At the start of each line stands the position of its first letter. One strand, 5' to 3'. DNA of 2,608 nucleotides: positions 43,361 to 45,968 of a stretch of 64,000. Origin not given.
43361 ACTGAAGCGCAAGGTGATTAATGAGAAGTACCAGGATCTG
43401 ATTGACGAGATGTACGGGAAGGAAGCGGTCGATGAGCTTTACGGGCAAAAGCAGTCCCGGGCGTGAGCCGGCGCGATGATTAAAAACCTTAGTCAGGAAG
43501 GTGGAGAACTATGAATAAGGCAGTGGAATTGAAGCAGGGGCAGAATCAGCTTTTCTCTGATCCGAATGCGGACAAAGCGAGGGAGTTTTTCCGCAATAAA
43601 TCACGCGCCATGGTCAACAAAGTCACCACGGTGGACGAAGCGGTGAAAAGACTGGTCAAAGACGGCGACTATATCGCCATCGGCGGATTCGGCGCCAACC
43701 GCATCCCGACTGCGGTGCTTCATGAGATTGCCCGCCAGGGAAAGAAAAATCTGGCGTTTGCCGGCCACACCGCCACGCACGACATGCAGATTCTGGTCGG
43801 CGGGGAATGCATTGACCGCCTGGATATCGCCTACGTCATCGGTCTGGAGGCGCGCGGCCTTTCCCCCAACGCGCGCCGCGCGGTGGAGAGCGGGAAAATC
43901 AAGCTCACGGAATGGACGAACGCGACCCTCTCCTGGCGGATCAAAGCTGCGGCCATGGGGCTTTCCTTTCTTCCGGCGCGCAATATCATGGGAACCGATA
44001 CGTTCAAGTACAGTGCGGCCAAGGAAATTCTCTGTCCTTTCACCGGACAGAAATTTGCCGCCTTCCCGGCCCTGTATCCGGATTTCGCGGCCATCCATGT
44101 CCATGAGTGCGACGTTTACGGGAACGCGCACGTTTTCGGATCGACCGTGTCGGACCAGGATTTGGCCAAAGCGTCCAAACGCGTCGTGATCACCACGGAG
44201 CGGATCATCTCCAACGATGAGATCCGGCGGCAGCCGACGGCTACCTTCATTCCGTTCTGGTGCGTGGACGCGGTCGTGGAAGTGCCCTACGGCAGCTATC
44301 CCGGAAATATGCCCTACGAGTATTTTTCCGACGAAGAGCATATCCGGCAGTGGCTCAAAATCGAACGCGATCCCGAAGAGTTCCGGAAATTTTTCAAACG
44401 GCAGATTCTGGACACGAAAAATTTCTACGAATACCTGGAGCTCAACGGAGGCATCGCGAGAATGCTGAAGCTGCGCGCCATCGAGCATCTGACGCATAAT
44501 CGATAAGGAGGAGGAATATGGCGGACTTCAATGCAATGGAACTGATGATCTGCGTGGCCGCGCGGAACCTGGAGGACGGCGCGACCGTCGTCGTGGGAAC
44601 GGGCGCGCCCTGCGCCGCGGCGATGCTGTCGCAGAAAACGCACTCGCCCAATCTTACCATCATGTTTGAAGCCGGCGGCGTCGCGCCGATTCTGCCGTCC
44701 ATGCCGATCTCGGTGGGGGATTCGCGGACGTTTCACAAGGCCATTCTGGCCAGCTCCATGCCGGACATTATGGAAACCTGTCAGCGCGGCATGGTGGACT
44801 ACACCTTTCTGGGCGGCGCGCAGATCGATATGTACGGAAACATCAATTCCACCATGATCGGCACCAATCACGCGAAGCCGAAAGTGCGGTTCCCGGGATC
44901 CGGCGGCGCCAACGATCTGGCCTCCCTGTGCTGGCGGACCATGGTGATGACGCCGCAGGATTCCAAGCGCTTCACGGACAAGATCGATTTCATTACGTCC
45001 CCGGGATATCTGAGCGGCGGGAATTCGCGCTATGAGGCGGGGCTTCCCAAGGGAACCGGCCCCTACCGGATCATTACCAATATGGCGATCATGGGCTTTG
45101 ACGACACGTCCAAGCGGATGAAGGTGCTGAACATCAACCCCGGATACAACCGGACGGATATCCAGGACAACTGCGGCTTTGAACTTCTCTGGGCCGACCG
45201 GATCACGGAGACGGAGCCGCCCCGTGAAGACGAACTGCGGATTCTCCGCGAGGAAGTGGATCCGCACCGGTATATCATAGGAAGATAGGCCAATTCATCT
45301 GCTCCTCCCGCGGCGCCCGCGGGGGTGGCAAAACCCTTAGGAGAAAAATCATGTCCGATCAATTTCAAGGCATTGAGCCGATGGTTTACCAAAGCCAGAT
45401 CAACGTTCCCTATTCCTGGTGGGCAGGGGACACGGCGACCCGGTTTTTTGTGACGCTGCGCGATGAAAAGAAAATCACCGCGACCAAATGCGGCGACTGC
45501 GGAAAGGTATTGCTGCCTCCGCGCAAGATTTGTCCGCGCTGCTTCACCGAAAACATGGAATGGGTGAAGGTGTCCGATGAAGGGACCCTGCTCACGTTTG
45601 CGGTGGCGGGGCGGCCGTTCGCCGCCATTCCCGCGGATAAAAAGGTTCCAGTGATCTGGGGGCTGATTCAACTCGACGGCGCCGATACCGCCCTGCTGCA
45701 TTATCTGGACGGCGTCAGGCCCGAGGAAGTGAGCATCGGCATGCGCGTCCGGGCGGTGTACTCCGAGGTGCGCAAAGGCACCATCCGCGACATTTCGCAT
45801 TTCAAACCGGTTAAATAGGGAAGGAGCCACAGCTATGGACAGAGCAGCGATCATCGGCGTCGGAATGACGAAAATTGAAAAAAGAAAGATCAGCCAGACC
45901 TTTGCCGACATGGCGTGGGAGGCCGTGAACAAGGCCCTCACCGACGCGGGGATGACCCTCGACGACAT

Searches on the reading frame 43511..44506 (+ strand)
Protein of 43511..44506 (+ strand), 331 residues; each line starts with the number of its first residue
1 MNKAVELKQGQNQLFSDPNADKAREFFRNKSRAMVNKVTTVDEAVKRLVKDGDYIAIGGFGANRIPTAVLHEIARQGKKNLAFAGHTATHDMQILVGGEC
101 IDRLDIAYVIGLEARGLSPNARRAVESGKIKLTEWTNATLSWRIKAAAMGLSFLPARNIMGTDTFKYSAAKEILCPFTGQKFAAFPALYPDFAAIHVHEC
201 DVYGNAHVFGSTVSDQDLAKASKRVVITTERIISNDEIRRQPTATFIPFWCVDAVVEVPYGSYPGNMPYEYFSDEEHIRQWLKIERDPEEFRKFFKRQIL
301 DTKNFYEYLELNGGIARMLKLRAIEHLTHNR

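Call 3: search_protein_families(library=pfam, proteins=[window:43511-44506:+])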
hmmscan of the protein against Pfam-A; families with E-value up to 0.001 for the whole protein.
window:43511-44506:+ (331 aa): 1 family
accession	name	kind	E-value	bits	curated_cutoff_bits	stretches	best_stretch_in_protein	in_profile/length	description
PF01144.29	CoA_trans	-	5.4e-34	117.9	23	1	39-257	2-216/217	Coenzyme A transferase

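Call 11: search_protein_families(library=ncbifam, proteins=[window:43511-44506:+], max_evalue=0.01)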
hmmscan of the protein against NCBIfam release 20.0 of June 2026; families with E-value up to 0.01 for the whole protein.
window:43511-44506:+ (331 aa): 4 families
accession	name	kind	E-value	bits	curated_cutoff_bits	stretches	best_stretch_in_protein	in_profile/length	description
TIGR02429.1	pcaI_scoA_fam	subfamily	1.1e-15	57.6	128.5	1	34-258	1-219/222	3-oxoacid CoA-transferase subunit A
NF007394.0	PRK09920.1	equivalog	1.4e-07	31.3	315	1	34-256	1-214/219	acetate CoA-transferase subunit alpha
NF053666.1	BtrAceCoATfers1341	equivalog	0.00074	18.5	740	1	38-105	4-67/492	butyryl-CoA:acetate CoA transferase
NF011061.0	PRK14493.1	equivalog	0.00087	18.9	215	1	13-87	49-123/274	molybdopterin synthase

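Call 79: search_solved_structures(query=window:43511-44506:+, max_evalue=0.01)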
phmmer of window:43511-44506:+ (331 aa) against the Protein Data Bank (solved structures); distinct sequences matched with E-value up to 0.01: 21.
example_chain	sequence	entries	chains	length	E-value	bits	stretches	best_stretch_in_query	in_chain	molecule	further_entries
1poi_A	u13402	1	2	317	3.9e-43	150.9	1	37-327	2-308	GLUTACONATE COENZYME A-TRANSFERASE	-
5mzw_A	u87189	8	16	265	5.4e-29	104.4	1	40-289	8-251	Glutaconate CoA-transferase family, subunit A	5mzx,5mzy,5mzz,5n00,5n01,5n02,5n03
6con_A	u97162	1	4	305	5.5e-18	68.3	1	33-312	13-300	CoA-transferase subunit alpha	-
6co6_A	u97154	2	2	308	1.3e-17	67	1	36-306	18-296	Probable CoA-transferase alpha subunit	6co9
6coj_A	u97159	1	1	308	2.4e-17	66.1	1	36-306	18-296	Probable CoA-transferase alpha subunit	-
9cq2_A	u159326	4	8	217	1.9e-09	40.2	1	44-238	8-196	3-oxoacid CoA-transferase, A subunit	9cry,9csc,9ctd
8k9h_B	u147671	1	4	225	1.1e-07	34.4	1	34-227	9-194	Acetoacetate:butyrate/acetate coenzyme A transferase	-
3rrl_A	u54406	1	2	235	1.3e-07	34.2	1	33-238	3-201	Succinyl-CoA:3-ketoacid-coenzyme A transferase subunit A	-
3cdk_A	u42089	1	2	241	9.2e-07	31.4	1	36-238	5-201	Succinyl-CoA:3-ketoacid-coenzyme A transferase subunit A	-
9xmy_A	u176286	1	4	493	4.3e-06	29.2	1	32-256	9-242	Succinyl-CoA:3-ketoacid-coenzyme A transferase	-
6lp1_A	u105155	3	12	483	2e-05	27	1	36-256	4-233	Succinyl-CoA:3-ketoacid-coenzyme A transferase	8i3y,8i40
5dbn_A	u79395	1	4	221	4.7e-05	25.8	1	34-248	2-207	Acetate CoA-transferase subunit alpha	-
1k6d_A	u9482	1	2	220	6.6e-05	25.3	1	36-248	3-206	ACETATE COA-TRANSFERASE ALPHA SUBUNIT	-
4kgb_A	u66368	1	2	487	8.6e-05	24.9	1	48-233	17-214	Succinyl-CoA:3-ketoacid-coenzyme A transferase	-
3dlx_A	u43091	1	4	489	0.00013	24.3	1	41-234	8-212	Succinyl-CoA:3-ketoacid-coenzyme A transferase 1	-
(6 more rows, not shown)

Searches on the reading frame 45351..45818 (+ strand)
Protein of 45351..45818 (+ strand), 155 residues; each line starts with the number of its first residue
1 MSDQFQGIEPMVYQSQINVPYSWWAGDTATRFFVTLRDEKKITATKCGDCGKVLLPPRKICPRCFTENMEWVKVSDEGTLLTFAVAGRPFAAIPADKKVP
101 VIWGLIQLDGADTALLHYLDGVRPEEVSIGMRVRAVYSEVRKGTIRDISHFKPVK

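Call 3: search_protein_families(library=pfam, proteins=[window:45351-45818:+])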
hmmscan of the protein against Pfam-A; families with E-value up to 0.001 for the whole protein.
window:45351-45818:+ (155 aa): 2 families
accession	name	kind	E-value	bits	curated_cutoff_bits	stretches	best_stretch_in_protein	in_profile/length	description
PF01796.24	OB_ChsH2_C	-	9.9e-16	57.9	27.1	1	71-137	1-64/65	ChsH2, C-terminal OB-fold domain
PF12172.15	zf-ChsH2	-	3.2e-10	40.1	23.2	1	38-70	5-37/37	ChsH2, rubredoxin-like zinc ribbon domain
